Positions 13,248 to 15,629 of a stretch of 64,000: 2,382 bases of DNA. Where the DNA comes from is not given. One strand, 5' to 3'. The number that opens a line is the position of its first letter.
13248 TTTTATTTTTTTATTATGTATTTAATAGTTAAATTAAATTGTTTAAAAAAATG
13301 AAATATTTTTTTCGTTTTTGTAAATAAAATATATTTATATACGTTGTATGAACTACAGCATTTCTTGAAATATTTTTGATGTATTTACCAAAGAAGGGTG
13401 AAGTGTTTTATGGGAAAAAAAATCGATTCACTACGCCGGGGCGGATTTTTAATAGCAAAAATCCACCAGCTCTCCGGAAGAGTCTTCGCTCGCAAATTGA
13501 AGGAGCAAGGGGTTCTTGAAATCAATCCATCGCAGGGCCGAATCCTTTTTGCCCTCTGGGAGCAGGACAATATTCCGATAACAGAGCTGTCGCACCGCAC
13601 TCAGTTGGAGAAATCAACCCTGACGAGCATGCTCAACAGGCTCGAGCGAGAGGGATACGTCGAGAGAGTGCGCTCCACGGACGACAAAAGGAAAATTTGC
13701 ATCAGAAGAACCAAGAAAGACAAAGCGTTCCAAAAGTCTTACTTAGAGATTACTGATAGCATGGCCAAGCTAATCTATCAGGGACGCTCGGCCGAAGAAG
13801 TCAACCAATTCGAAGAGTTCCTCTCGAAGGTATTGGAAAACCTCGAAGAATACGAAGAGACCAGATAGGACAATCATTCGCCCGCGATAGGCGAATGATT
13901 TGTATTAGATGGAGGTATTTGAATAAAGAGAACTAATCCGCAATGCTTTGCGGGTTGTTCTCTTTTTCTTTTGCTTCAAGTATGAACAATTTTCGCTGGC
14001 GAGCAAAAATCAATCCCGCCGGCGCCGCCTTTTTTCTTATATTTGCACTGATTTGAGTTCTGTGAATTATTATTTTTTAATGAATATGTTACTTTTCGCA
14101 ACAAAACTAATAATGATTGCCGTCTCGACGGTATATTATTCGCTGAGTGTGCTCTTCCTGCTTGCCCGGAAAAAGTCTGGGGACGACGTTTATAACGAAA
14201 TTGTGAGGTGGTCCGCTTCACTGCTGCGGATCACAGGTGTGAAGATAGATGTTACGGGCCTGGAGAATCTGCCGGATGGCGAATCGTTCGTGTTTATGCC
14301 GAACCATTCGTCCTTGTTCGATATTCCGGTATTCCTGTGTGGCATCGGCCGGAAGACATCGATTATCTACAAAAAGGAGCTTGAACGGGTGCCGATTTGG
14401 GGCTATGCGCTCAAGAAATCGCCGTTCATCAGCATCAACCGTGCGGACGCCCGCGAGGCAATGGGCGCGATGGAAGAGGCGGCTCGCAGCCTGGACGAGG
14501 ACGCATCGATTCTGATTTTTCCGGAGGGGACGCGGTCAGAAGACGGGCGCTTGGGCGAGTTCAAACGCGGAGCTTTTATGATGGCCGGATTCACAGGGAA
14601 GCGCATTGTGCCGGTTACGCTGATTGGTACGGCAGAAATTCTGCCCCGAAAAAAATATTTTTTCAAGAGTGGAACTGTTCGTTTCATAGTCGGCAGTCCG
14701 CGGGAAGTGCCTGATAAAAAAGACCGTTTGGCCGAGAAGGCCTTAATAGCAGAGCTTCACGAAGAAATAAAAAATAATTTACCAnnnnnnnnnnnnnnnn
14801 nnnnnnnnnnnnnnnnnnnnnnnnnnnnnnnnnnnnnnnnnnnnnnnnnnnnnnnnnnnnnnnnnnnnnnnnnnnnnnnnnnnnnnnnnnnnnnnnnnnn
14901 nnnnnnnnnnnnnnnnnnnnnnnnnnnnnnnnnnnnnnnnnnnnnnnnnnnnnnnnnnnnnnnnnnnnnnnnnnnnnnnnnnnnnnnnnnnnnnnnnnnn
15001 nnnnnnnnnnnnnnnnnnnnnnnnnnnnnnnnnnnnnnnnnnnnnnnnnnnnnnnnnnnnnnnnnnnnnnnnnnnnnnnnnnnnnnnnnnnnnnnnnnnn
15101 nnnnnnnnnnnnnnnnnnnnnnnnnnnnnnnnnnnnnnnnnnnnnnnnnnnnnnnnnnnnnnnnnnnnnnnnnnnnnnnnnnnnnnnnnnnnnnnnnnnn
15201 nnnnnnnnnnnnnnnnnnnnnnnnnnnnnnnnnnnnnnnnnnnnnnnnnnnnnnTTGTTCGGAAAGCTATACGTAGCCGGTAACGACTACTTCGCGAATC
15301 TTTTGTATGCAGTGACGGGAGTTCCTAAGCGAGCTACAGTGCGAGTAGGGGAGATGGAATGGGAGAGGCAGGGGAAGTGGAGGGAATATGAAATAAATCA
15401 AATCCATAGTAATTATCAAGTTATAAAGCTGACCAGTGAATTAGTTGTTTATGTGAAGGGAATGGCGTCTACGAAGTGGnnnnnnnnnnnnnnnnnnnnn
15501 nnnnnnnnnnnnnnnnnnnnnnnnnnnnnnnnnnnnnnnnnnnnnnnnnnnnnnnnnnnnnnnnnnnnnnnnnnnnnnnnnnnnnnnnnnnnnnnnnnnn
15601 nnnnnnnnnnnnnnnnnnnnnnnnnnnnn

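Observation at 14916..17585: Integrase-less AT-rich islet next to tRNA-Phe encoding two nuclease-fold proteins (candidate two-gene defence or novel module)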

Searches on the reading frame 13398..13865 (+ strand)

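Call 27: search_protein_families(library=pfam, proteins=[window:13398-13865:+], max_evalue=0.01)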
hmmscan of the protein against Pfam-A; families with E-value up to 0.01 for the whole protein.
window:13398-13865:+ (156 aa): 15 families
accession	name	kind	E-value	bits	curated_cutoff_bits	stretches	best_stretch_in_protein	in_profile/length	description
PF01047.28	MarR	-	1.1e-17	64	24.6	1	42-99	1-58/59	MarR family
PF12802.13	MarR_2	-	2.4e-12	47.3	27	1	42-98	3-60/61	MarR family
PF22381.2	Staph_reg_Sar_Rot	-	4.6e-12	46.3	27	1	42-109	12-79/85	Transcriptional regulator SarA/Rot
PF13412.12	HTH_24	-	3.5e-09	36.5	21.9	1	43-89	2-48/48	Winged helix-turn-helix DNA-binding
PF09339.16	HTH_IclR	-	1.3e-07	31.7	22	1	48-91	7-51/52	IclR helix-turn-helix domain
PF01325.25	Fe_dep_repress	-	2.4e-06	28.1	26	1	55-90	19-54/60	Iron dependent repressor, N-terminal DNA binding domain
PF13463.12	HTH_27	-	8.5e-06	26.4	22.2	1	49-107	8-67/68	Winged helix DNA-binding domain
PF01978.25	TrmB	-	8.8e-06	25.9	25.6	1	39-94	3-58/68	Sugar-specific transcriptional regulator TrmB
PF13601.12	HTH_34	-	8.8e-05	23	27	1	49-117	5-74/80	Winged helix DNA-binding domain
PF03965.22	Penicillinase_R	-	0.00033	21.4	22.6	1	46-94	5-57/115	Penicillinase repressor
PF09012.17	FeoC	-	0.0025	18.3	21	1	53-102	9-58/69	FeoC like transcriptional regulator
PF01022.26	HTH_5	-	0.0027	18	22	0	44-89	2-46/47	Bacterial regulatory protein, arsR family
PF02002.24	TFIIE_alpha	-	0.0042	17.4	22.9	1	46-107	15-65/105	TFIIE alpha subunit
PF02082.26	Rrf2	-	0.0071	16.9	30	0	56-92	21-57/132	Iron-dependent Transcriptional regulator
PF13545.12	HTH_Crp_2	-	0.0077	16.6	27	0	62-103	26-62/70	Crp-like helix-turn-helix domain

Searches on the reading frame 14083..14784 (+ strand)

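Call 27: search_protein_families(library=pfam, proteins=[window:14083-14784:+], max_evalue=0.01)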
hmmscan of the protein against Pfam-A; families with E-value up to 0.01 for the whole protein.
window:14083-14784:+ (234 aa): 1 family
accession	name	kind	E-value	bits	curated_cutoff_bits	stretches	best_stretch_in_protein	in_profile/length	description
PF01553.26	Acyltransferase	-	3e-29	101.9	23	1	54-180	1-131/132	Acyltransferase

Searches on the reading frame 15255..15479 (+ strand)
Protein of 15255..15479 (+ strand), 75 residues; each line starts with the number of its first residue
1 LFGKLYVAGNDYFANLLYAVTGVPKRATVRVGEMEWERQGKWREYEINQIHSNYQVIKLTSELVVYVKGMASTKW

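Call 4: search_protein_families(library=pfam, proteins=[window:15255-15479:+], max_evalue=1)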
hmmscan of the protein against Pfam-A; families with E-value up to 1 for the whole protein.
window:15255-15479:+ (75 aa): 1 family
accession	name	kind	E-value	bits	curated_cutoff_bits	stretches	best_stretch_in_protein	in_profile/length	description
PF14882.11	INT_rpt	-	0.12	13.1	26.5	1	34-61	22-49/55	Integrase repeat unit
